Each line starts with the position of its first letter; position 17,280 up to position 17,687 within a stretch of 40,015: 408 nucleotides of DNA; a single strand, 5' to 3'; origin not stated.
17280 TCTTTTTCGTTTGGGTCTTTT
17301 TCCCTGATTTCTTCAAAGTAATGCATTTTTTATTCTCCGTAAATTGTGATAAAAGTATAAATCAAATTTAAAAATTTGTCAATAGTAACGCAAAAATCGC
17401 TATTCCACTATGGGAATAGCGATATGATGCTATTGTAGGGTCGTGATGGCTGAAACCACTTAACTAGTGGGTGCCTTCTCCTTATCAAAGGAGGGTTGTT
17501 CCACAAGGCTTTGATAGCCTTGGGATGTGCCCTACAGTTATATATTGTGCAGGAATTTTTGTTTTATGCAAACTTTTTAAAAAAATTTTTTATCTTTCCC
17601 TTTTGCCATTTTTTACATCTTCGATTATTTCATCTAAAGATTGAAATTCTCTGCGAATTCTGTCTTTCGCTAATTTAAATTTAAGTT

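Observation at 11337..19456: About 8 kb of orphan, duplicated, self-contained gene cassettes between prfA-GNAT and typA, around a stand-alone tRNA-Glu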

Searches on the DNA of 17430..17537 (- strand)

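Call 96: build_rna_model(alignment_id=A7, structure=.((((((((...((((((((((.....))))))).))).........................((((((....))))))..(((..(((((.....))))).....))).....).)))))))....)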
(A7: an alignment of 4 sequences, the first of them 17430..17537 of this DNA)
Model R1 built from alignment A7 (4 sequences, 127 columns); structure: as given.
model positions 108; base pairs 32; branch points 2; effective number of sequences 0.87; information 0.591 bits per position. Calibrated on 0.2 Mb of random sequence (short: E-values are rough).
structure used (alignment columns):
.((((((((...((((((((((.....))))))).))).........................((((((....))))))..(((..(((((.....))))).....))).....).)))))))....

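Call 97: search_with_rna_model(model_id=R1, sources=[window, L007, L008, L009, L010, L011, L012, L013, L014, L015, L016, L017, L018, L019, L020, L059, L089, L090, L091, L092, L093, L094, L098, L099, L100, L101, L102, L103, L104, L105, L106, L107, L108, L109, L110, L111, L112, L113, L114, L115, L116, L117, L118, L119, L120, L121, L122, L123, L124, L125, L126, L127, L128, L129, L130, L131, L132, L133, L134, L135, L136, L137, L138, L139, L140, L141, L142, L143, L144, L145, L146, L147, L148, L149, L150, L151, L152, L153, L154, L155, L156, L157, L158, L159, L160, L161, L162, L163, L164, L165, L166, L167, L168, L169, L170, L171, L172, L173, L174, L175], max_evalue=1)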
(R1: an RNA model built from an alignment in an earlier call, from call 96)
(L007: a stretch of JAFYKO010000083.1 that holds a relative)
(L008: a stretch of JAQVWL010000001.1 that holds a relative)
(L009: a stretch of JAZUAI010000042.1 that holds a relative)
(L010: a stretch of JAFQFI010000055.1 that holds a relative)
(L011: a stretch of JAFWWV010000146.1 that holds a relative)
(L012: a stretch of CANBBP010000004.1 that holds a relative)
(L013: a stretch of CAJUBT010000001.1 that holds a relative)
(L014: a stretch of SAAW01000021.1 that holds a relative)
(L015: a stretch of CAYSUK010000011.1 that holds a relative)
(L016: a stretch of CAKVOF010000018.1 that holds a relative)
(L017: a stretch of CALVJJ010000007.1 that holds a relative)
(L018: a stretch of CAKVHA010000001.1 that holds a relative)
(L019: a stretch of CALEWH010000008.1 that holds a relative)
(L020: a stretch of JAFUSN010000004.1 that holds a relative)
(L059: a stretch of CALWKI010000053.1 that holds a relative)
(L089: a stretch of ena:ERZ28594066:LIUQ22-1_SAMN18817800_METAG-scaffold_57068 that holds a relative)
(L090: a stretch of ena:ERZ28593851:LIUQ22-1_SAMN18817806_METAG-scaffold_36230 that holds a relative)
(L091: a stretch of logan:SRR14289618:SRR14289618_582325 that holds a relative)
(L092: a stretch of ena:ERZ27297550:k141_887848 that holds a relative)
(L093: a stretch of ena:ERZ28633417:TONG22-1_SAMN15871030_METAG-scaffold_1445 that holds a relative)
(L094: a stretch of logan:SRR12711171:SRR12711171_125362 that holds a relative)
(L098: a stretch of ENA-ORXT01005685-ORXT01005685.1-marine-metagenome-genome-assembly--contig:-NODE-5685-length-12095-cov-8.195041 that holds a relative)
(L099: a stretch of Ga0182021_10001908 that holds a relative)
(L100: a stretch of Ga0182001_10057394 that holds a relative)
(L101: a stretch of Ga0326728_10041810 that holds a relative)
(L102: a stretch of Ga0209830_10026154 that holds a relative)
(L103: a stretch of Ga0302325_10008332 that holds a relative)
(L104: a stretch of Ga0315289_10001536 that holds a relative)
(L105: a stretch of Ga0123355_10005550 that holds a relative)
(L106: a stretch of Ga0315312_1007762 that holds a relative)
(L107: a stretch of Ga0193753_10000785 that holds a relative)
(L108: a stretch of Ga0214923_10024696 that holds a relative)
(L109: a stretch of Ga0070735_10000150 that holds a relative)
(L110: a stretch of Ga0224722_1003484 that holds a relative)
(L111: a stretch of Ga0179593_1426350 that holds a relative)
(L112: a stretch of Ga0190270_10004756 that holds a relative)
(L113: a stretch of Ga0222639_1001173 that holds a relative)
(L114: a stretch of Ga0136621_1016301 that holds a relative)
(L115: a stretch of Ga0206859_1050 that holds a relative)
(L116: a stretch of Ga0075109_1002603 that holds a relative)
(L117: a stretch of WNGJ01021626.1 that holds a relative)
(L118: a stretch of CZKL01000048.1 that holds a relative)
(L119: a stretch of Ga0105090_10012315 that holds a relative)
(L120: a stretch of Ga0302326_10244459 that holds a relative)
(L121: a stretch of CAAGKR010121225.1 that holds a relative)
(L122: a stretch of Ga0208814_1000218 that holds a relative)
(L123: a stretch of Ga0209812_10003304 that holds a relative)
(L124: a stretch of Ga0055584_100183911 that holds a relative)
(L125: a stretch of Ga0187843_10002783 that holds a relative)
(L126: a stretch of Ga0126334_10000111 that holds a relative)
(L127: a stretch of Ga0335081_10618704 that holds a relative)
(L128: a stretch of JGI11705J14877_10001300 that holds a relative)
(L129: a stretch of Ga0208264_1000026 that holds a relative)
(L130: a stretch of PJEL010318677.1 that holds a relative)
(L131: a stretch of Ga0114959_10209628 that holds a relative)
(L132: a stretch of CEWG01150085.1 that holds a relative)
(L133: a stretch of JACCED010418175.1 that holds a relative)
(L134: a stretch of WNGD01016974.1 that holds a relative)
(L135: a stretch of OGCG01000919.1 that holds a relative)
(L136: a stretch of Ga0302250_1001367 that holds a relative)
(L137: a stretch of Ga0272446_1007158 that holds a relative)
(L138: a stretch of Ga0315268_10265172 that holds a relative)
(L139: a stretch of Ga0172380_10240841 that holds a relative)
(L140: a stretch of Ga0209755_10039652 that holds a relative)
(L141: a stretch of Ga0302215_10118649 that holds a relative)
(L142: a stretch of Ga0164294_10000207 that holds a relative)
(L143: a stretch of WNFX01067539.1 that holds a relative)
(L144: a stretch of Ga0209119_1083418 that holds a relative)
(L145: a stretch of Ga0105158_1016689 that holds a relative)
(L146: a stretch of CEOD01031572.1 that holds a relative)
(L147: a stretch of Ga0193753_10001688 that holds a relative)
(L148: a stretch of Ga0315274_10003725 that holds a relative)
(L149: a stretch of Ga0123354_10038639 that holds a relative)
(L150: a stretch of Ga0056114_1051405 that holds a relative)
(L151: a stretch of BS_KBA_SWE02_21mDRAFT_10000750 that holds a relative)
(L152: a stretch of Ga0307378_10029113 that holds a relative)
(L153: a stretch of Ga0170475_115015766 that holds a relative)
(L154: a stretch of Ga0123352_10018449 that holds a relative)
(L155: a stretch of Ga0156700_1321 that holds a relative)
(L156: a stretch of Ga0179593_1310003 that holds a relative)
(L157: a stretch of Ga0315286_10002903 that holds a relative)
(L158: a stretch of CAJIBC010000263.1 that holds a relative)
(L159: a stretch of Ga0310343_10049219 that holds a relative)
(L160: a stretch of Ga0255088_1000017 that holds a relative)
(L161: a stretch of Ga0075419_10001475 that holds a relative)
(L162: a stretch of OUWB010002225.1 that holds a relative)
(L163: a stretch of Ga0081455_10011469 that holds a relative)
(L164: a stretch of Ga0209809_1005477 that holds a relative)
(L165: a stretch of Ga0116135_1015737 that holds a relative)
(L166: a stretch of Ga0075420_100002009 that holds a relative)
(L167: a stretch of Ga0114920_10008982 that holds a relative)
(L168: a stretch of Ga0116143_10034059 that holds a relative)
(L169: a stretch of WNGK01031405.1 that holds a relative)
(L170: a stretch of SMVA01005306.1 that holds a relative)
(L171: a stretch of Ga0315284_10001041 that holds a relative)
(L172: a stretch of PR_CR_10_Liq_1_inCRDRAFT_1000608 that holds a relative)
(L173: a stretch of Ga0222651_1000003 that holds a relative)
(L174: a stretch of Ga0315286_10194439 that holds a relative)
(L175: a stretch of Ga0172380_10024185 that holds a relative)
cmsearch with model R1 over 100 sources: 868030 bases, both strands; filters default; matches with E-value up to 1: 2.
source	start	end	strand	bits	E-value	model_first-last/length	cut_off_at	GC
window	17430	17537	-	133.3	1.5e-36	1-108/108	no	0.49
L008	9724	9825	-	21.3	0.0081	1-108/108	no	0.5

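Call 98: search_with_rna_model(model_id=R1, sources=[L008, L021, L022, L023, L024, L025, L026, L027, L028, L029, L030, L031, L032, L033, L034, L035, L036, L037, L038, L039, L040, L041, L042, L043, L044, L045, L046, L047, L048, L049, L050, L051, L052, L053, L054, L055, L056, L057, L058, L060, L061, L062, L063, L064, L065, L066, L067, L068, L069, L070, L071, L072, L073, L074, L075, L076, L077, L078, L079, L080, L081, L082, L083, L084, L085, L086, L007, L009, L010, L011, L012, L013, L014, L059], max_evalue=5, show_alignments=3)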
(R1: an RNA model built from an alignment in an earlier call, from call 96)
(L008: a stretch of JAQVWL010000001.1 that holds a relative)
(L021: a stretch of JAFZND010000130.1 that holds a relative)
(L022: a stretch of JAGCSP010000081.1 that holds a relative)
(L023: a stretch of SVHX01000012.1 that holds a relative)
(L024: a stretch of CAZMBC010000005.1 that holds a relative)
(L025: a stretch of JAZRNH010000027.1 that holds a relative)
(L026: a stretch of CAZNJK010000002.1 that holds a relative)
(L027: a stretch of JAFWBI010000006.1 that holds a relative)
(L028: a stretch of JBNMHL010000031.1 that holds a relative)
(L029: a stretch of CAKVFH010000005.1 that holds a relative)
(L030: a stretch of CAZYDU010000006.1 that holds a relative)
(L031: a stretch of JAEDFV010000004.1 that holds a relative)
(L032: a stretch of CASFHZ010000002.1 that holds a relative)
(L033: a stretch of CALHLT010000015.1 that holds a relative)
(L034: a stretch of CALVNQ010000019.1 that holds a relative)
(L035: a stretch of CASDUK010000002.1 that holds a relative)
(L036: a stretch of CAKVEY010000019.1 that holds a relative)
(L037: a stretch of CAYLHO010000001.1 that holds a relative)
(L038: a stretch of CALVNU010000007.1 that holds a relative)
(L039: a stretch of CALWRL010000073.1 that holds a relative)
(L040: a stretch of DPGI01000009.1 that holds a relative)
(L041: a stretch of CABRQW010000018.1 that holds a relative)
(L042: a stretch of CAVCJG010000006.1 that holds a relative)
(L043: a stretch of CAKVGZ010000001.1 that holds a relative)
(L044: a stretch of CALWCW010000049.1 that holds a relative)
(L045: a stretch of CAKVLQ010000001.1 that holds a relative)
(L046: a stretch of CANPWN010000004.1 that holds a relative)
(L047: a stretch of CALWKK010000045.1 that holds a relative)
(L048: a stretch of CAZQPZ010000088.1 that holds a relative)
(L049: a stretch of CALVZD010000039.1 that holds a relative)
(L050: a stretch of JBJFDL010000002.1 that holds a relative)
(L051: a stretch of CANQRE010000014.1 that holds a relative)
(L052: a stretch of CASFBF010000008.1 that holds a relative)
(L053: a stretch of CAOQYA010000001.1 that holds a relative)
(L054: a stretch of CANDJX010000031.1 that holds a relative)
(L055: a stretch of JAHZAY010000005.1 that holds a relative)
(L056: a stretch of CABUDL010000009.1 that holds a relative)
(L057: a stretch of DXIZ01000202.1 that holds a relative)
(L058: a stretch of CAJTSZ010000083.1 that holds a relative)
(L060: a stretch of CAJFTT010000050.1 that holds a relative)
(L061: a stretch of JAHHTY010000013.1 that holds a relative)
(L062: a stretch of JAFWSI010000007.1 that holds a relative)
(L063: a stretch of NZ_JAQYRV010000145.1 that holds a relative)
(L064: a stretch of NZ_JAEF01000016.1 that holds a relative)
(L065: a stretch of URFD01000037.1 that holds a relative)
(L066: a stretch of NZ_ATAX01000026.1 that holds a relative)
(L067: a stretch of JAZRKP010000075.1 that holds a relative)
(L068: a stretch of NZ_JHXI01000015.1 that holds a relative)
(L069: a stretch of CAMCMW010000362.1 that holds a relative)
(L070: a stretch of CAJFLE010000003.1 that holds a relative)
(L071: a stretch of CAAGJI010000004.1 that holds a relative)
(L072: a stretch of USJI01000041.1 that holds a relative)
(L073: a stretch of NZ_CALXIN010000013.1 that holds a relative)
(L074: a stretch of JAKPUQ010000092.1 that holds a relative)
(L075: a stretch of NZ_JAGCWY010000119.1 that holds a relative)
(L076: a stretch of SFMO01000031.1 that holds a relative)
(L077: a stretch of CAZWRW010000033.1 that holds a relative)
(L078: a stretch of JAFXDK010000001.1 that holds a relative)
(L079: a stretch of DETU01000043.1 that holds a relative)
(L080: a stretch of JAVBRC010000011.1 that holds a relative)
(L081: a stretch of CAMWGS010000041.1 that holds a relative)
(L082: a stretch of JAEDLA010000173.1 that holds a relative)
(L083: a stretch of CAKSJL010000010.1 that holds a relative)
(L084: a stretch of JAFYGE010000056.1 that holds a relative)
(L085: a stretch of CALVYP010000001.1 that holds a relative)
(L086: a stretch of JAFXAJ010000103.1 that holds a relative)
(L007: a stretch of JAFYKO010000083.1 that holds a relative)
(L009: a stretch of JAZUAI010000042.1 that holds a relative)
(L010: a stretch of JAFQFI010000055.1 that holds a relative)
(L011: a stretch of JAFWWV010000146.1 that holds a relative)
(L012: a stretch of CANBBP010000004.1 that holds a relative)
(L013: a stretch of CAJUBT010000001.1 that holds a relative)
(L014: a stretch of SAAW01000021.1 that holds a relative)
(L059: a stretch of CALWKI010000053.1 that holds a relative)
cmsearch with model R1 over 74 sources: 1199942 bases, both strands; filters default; matches with E-value up to 5: 2.
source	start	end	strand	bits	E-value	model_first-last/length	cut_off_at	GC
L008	9724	9825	-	21.3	0.011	1-108/108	no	0.5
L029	12106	12201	-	14.4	1.4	1-108/108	no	0.31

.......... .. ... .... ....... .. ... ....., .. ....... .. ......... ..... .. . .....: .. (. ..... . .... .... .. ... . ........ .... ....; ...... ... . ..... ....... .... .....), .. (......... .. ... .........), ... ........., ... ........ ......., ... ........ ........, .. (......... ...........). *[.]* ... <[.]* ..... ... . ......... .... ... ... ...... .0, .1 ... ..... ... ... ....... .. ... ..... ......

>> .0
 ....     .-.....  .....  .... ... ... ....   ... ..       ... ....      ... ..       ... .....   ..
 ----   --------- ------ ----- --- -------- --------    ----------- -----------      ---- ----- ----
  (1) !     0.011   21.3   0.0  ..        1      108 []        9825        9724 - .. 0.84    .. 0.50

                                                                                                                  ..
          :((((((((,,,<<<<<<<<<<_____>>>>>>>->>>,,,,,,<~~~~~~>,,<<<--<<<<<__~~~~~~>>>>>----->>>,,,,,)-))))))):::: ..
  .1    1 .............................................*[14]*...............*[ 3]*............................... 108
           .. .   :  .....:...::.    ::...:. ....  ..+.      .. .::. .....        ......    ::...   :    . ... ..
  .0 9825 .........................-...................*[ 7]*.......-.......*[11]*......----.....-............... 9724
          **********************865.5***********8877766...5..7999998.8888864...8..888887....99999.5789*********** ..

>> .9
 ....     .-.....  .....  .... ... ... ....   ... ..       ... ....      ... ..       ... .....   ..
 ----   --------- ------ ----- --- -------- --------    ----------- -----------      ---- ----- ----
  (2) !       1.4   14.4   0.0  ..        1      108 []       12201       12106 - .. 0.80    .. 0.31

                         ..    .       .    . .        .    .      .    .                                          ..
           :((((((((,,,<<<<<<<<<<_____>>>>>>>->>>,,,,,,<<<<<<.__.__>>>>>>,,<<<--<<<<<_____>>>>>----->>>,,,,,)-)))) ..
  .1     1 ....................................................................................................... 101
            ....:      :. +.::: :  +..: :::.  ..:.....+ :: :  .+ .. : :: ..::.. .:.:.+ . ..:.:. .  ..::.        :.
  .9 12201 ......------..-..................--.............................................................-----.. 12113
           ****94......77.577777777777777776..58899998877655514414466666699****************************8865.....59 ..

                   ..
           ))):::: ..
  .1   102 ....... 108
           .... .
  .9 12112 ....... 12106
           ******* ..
